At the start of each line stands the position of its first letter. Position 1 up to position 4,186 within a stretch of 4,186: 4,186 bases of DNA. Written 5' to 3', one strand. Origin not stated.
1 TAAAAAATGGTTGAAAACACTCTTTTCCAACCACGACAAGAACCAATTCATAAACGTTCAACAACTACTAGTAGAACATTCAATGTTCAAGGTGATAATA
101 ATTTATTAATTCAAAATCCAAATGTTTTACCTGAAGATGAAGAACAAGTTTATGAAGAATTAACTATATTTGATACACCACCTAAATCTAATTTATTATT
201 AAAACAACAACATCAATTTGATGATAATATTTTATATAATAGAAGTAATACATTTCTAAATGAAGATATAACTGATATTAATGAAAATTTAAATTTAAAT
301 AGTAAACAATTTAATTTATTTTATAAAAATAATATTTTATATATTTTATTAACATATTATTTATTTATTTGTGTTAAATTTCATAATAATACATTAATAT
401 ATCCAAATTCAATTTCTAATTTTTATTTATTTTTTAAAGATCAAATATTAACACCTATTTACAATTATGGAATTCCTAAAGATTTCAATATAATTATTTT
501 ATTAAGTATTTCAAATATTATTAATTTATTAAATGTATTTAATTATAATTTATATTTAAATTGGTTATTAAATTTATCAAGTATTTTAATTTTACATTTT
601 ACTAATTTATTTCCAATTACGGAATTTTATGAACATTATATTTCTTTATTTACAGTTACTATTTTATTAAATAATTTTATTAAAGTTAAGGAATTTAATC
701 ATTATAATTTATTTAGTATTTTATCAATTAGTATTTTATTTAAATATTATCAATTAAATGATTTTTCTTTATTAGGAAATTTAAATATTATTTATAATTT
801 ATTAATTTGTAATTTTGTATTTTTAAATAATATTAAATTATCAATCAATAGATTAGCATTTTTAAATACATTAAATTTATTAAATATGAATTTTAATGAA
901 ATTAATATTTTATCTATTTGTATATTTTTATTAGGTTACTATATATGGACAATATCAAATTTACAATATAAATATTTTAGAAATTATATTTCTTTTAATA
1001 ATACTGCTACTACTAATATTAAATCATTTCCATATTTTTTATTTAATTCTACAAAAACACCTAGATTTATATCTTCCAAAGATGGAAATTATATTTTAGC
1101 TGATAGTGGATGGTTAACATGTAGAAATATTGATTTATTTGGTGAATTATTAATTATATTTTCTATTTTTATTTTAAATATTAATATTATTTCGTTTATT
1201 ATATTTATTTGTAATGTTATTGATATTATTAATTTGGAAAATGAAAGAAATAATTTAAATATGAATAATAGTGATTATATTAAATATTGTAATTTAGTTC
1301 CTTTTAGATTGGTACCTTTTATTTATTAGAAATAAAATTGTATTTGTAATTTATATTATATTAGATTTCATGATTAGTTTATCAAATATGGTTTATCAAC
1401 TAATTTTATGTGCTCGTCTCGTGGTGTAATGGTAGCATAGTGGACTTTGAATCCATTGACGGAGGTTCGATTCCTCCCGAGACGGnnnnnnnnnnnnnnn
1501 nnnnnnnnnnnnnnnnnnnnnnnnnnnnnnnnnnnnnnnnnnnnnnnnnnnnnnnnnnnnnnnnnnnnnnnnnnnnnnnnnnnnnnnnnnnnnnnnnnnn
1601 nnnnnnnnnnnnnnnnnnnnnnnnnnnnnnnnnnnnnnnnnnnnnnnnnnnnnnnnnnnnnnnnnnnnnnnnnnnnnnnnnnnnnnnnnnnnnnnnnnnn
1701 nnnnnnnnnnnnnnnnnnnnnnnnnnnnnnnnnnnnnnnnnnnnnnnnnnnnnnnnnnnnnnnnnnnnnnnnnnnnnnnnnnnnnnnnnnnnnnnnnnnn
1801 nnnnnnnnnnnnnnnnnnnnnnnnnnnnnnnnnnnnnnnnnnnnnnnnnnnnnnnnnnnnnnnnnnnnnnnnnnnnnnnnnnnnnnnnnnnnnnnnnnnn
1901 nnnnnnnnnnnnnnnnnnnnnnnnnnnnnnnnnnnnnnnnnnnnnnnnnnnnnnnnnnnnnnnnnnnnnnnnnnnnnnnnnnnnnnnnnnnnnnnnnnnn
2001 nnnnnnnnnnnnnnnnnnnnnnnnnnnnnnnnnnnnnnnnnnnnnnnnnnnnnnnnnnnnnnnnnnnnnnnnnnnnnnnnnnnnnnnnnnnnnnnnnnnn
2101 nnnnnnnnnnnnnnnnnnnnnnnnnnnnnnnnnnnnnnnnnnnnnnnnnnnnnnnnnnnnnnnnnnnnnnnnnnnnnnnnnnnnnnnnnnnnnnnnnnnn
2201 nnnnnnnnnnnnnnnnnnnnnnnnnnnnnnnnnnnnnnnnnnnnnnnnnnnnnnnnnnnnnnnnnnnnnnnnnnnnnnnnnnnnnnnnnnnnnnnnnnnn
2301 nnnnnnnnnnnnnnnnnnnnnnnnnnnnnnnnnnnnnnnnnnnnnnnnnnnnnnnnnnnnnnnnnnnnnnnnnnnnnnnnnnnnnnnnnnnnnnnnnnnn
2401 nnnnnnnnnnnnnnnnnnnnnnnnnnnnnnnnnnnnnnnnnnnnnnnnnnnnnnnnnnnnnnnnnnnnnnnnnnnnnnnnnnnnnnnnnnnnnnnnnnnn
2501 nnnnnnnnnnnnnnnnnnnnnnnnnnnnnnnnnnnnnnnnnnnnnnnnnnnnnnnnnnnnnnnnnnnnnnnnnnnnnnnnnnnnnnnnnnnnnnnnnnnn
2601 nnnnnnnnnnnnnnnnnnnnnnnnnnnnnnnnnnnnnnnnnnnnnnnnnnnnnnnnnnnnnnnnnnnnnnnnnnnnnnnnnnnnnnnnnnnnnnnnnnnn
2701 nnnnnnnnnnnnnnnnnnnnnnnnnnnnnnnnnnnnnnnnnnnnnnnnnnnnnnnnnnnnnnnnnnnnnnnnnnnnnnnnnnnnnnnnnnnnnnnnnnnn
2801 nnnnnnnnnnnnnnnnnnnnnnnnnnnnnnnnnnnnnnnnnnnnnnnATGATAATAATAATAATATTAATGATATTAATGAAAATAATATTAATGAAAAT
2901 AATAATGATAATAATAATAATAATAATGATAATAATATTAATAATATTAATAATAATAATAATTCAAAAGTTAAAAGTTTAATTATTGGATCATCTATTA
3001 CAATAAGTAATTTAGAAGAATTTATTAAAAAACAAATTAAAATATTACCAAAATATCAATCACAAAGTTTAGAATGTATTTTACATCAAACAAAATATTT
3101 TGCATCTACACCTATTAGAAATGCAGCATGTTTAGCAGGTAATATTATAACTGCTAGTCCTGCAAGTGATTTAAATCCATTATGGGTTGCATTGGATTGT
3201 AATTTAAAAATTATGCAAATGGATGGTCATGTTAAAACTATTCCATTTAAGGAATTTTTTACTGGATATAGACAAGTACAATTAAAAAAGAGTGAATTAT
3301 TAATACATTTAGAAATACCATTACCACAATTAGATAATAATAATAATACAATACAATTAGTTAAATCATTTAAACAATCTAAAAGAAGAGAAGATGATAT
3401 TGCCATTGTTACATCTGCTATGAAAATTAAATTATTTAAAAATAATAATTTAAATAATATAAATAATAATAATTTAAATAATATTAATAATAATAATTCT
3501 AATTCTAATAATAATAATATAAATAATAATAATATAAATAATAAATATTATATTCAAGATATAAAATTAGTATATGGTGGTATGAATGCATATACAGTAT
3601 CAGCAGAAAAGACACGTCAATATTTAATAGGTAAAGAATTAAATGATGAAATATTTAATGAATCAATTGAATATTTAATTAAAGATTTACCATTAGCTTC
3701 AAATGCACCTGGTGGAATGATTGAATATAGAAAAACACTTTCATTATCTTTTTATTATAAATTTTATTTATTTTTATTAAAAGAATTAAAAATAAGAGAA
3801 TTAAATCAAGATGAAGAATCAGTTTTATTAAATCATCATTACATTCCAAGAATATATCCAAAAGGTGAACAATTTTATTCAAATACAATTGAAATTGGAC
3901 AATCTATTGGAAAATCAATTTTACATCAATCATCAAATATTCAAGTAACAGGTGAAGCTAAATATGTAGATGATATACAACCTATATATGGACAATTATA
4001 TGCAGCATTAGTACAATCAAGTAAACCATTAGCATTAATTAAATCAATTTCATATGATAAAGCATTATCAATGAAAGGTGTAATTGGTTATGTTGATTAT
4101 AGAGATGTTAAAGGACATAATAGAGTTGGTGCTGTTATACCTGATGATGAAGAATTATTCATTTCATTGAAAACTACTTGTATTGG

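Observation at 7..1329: Sterol-reductase-family paralog with a degenerate catalytic signature, a possible pseudo-enzyme or repurposed membrane protein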

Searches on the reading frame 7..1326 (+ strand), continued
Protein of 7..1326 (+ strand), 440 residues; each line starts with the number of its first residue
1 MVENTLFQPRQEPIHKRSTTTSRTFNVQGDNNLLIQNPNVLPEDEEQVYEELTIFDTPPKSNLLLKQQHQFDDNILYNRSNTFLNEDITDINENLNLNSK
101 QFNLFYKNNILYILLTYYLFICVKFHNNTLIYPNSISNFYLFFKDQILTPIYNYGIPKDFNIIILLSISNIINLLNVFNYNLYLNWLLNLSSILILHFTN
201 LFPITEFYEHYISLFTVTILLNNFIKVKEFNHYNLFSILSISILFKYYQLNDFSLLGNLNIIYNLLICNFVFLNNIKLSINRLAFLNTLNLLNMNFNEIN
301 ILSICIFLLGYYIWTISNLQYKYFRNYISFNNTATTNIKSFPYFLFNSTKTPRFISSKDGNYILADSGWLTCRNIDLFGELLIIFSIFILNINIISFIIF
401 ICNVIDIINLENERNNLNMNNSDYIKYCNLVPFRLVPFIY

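Call 51: fold_search(model_id=the predicted structure, library=pdb)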
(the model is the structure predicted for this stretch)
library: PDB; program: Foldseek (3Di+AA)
matches with E <= 10: 9; with E <= 0.001: 2
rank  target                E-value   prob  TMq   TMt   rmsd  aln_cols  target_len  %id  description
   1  4quv_B                1.3e-08  1.00  0.59  0.66   4.0       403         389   16  Structure of an integral membrane delta(14)-sterol reductase (released 2014-10-08)
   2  4quv_A                2.0e-08  1.00  0.58  0.64   4.9       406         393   17  Structure of an integral membrane delta(14)-sterol reductase (released 2014-10-08)
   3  5v7p_A                4.8e-01  0.54  0.21  0.32  17.4       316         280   12  Atomic structure of the eukaryotic intramembrane Ras methyltransferase ICMT (isoprenylcysteine carboxyl methyltransfer (released 2018-01-17)
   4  7bw1                  2.1e+00  0.33  0.24  0.37   8.5       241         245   12  Crystal structure of Steroid 5-alpha-reductase 2 in complex with Finasteride (released 2020-08-05)
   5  8xku_G                2.6e+00  0.21  0.26  0.36  14.3       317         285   10  Cryo-EM structure of the Ycf2-FtsHi motor complex from Arabidopsis in ATP-bound state (released 2024-09-11)
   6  5vg9                  3.0e+00  0.20  0.22  0.33  18.2       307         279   12  Structure of the eukaryotic intramembrane Ras methyltransferase ICMT (isoprenylcysteine carboxyl methyltransferase) with (released 2018-01-17)
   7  9k7y_0                5.6e+00  0.09  0.18  0.27  10.8       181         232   13  Cryo-EM structure of designed zinc-induced icosahedron Cage-i53-Zn1-HEHE-14 (released 2025-10-29)
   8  7c83                  7.3e+00  0.10  0.22  0.33   8.6       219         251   10  Crystal structure of an integral membrane steroid 5-alpha-reductase PbSRD5A (released 2021-01-27)
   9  3dpj_A                9.5e+00  0.02  0.10  0.17  16.0       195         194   13  The crystal structure of a TetR transcription regulator from Silicibacter pomeroyi DSS (released 2008-09-02)

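Call 55: search_solved_structures(query=P0003, max_evalue=0.01, show_alignments=0)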
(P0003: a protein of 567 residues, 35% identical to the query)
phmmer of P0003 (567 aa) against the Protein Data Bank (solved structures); distinct sequences matched with E-value up to 0.01: 2.
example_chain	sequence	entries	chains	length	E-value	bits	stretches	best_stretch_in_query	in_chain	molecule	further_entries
4quv_A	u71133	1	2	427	4.9e-60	207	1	128-567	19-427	Delta(14)-sterol reductase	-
9l5r_c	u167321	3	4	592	1.3e-22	83.4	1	126-515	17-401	Delta(14)-sterol reductase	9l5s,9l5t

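Call 56: search_solved_structures(query=P0004, max_evalue=0.01, show_alignments=0)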
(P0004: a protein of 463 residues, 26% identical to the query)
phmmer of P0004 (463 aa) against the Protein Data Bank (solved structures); distinct sequences matched with E-value up to 0.01: 2.
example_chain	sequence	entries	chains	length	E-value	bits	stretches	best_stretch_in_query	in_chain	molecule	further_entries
4quv_A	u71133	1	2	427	8.5e-85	288.8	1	40-463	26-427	Delta(14)-sterol reductase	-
9l5r_c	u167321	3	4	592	5.4e-53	183.9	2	98-415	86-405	Delta(14)-sterol reductase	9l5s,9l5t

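Call 57: search_protein_families(library=pfam, proteins=[P0003, P0009, P0004, P0006, P0016], max_evalue=0.001)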
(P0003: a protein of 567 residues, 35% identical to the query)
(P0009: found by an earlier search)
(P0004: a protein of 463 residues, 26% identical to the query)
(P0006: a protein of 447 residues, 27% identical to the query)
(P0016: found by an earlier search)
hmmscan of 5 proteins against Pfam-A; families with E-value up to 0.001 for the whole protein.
P0003 (567 aa): 1 family
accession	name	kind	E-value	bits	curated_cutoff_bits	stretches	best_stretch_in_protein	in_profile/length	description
PF01222.22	ERG4_ERG24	-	5.1e-70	236.8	27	1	128-567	8-432/432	Ergosterol biosynthesis ERG4/ERG24 family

P0009 (555 aa): 1 family
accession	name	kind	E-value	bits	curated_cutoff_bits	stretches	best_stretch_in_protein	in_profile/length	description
PF01222.22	ERG4_ERG24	-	1.7e-09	37.4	27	1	410-555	310-432/432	Ergosterol biosynthesis ERG4/ERG24 family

P0004 (463 aa): 2 families
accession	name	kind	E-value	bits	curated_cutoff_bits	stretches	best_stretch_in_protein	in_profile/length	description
PF01222.22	ERG4_ERG24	-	6.5e-125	417.7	27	1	45-463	19-432/432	Ergosterol biosynthesis ERG4/ERG24 family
PF06966.17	DUF1295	-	1.3e-06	28.5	20.4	1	324-406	121-179/235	Protein of unknown function (DUF1295)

P0006 (447 aa): 1 family
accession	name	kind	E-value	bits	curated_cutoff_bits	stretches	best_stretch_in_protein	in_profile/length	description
PF01222.22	ERG4_ERG24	-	4.2e-129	431.6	27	1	16-447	4-432/432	Ergosterol biosynthesis ERG4/ERG24 family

P0016 (418 aa): 1 family
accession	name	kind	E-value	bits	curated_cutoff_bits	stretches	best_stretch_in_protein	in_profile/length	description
PF01222.22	ERG4_ERG24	-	1e-114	384.2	27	1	38-417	60-431/432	Ergosterol biosynthesis ERG4/ERG24 family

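Call 59: find_homologous_proteins(query=P0009, max_evalue=0.001)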
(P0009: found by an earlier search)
Query P0009 (555 aa): 2 proteins with E <= 0.001 among 8000 candidates.
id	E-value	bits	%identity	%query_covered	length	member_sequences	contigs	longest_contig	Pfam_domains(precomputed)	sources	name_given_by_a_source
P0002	0.0e+0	1251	100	100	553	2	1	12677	PF01222.23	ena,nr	nr:unnamed protein product [Naegleria fowleri]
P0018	2.2e-212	724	68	51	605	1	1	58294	PF01222.23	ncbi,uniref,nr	ncbi:hypothetical protein C9374_013669 [Naegleria lovaniensis]|uniref:Transmembrane protein n=1 Tax=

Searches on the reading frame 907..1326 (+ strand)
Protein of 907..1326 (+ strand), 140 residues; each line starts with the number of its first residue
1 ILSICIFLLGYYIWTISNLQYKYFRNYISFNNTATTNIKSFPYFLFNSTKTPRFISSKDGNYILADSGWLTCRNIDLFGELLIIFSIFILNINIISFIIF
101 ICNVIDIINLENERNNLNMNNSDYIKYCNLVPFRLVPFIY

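Call 14: search_protein_families(library=pfam, proteins=[window:907-1326:+], max_evalue=10)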
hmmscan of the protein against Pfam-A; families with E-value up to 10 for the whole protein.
window:907-1326:+ (140 aa): 2 families
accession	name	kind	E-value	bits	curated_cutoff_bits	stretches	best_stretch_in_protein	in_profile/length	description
PF01222.22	ERG4_ERG24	-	4.2e-07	29.5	27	1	5-140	309-432/432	Ergosterol biosynthesis ERG4/ERG24 family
PF06143.16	Baculo_11_kDa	-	3.1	7.9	28.4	1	72-114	27-69/84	Baculovirus 11 kDa family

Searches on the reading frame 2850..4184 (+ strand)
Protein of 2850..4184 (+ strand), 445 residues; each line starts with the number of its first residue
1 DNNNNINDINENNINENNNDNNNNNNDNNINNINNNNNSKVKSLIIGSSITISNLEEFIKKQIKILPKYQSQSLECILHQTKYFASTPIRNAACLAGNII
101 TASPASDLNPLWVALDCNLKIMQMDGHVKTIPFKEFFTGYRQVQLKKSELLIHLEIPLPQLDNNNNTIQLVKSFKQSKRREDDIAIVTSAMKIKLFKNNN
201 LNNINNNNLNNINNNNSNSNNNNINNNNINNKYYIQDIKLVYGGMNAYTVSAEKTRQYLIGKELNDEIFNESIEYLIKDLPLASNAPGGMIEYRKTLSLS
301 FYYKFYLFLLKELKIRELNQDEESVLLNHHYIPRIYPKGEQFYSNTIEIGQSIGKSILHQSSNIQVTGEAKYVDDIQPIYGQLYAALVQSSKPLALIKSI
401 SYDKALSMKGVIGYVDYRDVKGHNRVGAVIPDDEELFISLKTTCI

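Call 14: search_protein_families(library=pfam, proteins=[window:2850-4184:+], max_evalue=10)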
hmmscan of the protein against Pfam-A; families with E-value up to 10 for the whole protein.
window:2850-4184:+ (445 aa): 3 families
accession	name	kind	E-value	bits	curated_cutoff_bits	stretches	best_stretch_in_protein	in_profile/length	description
PF00941.27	FAD_binding_5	-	6.9e-27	94.8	27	1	32-158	55-169/170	FAD binding domain in molybdopterin dehydrogenase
PF03450.22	CO_deh_flav_C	-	2.3e-23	82.7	25.5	2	235-307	29-100/102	CO dehydrogenase flavoprotein C-terminal domain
PF01315.27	Ald_Xan_dh_C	-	1.9e-14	54.3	31.3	1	367-444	1-79/110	Aldehyde oxidase and xanthine dehydrogenase, a/b hammerhead domain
